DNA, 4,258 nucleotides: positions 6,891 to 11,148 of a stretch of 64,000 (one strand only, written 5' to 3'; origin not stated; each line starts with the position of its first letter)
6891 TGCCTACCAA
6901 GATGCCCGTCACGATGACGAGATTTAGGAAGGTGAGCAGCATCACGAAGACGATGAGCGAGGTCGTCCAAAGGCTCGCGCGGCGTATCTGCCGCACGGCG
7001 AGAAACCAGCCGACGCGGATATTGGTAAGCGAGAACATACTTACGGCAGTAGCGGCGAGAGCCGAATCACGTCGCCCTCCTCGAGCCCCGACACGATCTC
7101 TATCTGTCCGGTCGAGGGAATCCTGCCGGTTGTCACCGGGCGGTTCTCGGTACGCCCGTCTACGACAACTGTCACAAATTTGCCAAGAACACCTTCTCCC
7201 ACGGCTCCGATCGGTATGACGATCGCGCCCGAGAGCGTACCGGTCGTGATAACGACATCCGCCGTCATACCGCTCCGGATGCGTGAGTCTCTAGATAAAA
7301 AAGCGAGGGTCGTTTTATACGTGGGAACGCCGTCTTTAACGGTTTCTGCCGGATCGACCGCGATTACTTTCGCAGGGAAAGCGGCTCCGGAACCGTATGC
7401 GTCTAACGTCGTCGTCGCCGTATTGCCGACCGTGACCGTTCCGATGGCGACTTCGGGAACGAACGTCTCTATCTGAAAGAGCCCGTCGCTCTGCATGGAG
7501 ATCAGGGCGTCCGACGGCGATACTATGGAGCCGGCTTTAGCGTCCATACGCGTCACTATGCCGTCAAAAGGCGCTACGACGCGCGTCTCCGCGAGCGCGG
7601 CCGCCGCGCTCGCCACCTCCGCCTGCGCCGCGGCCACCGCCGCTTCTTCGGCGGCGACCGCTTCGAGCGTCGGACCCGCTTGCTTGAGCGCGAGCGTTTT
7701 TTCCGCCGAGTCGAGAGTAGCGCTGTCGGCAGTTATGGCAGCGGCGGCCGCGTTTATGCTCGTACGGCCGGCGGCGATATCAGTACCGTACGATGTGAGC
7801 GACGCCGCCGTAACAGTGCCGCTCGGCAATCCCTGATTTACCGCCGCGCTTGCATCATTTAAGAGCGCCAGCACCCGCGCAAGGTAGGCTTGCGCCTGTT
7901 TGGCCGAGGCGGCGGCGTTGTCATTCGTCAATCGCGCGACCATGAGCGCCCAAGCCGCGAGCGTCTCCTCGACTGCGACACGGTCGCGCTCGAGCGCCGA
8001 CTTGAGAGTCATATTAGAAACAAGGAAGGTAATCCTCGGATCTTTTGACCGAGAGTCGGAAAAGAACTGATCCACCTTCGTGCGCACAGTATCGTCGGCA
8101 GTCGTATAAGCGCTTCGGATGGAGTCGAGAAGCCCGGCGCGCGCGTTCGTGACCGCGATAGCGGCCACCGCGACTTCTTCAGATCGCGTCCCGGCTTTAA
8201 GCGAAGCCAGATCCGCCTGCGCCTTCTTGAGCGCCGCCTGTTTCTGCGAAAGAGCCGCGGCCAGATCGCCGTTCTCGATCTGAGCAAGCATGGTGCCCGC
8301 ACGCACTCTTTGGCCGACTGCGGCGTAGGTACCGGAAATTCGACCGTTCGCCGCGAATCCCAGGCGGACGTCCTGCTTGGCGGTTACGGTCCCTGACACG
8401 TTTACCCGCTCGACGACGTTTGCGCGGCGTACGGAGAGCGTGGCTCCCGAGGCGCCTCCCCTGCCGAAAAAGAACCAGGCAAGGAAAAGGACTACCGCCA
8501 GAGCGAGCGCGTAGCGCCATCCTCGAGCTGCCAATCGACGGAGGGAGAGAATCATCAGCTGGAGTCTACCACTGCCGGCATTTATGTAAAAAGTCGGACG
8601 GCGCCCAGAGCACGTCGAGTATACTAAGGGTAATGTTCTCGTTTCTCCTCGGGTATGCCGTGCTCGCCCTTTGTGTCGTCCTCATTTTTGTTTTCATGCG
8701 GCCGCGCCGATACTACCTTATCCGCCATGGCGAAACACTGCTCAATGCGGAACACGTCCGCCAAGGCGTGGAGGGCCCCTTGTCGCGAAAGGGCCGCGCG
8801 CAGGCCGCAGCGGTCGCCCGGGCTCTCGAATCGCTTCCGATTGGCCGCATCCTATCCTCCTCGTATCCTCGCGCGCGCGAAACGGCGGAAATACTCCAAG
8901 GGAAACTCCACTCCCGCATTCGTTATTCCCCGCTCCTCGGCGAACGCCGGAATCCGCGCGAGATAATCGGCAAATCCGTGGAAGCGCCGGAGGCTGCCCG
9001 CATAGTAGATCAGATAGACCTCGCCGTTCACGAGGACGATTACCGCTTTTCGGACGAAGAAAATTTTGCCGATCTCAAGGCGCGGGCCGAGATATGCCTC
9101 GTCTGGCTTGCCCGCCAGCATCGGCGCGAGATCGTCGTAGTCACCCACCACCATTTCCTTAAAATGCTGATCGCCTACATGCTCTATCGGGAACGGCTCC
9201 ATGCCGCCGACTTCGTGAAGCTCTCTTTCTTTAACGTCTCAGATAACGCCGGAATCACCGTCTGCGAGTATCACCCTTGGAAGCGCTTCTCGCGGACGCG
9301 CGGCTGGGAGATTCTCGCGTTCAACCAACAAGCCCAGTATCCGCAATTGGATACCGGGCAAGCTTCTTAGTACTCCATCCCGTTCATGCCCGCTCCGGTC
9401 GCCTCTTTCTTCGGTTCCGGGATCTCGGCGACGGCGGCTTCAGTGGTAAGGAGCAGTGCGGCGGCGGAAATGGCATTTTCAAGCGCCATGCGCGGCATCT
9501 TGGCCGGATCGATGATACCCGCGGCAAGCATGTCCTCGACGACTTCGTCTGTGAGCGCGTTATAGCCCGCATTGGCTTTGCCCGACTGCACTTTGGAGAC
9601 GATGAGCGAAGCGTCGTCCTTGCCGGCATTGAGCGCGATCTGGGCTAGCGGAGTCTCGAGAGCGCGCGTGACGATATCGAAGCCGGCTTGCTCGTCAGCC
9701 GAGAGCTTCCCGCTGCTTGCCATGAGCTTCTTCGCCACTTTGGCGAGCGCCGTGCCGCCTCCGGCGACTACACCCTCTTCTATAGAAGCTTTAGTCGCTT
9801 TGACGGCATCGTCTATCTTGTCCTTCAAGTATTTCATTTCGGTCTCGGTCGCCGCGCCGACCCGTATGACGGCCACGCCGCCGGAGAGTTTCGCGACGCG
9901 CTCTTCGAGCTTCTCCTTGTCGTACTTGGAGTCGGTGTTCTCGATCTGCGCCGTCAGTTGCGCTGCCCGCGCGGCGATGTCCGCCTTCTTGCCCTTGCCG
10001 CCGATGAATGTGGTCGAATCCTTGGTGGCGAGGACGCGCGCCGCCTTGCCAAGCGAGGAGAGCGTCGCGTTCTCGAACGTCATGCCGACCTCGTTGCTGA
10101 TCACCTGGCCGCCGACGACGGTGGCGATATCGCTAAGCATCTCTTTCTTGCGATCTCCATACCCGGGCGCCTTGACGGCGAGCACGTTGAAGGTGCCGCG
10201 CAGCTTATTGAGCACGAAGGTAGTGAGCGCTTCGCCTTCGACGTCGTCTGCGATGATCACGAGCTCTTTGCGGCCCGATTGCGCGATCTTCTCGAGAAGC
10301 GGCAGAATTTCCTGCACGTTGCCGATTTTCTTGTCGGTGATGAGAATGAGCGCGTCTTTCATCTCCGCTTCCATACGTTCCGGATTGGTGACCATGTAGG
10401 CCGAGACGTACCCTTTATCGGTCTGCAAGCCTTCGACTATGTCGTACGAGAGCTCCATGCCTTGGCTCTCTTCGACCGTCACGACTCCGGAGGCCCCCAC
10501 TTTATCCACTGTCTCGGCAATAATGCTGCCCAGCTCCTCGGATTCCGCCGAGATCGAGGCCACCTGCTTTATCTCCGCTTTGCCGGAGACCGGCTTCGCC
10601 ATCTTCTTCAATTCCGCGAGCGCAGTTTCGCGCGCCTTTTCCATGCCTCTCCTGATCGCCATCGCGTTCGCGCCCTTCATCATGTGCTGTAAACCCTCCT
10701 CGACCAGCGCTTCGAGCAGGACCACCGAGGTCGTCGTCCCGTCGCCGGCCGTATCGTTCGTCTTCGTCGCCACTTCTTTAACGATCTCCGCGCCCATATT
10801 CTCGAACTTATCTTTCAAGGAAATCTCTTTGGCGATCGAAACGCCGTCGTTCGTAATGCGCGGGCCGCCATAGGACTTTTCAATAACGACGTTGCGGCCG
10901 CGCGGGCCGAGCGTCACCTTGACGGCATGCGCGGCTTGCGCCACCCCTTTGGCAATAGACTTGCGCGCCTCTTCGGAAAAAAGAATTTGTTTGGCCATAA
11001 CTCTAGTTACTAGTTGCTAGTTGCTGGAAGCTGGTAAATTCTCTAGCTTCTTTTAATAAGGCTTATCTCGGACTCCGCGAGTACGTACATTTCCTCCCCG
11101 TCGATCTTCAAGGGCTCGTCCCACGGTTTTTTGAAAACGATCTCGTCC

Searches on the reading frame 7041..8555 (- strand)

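Call 18: search_protein_families(library=pfam, proteins=[window:7041-8555:-], max_evalue=0.001)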
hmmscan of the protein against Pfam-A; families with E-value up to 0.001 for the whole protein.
window:7041-8555:- (504 aa): 2 families
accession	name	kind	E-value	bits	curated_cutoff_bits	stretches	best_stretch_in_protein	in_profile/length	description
PF13437.12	HlyD_3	-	8.7e-15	55.8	22.2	1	326-414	2-90/106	HlyD family secretion protein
PF16576.10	HlyD_D23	-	1.5e-14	54.3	30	1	289-432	78-214/214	Barrel-sandwich domain of CusB or HlyD membrane-fusion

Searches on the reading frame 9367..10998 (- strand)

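Call 18: search_protein_families(library=pfam, proteins=[window:9367-10998:-], max_evalue=0.001)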
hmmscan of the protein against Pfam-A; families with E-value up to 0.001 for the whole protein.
window:9367-10998:- (543 aa): 1 family
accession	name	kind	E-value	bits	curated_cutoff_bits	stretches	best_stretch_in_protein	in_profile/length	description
PF00118.29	Cpn60_TCP1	-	3.3e-70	237.6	34.3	1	23-524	2-487/490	TCP-1/cpn60 chaperonin family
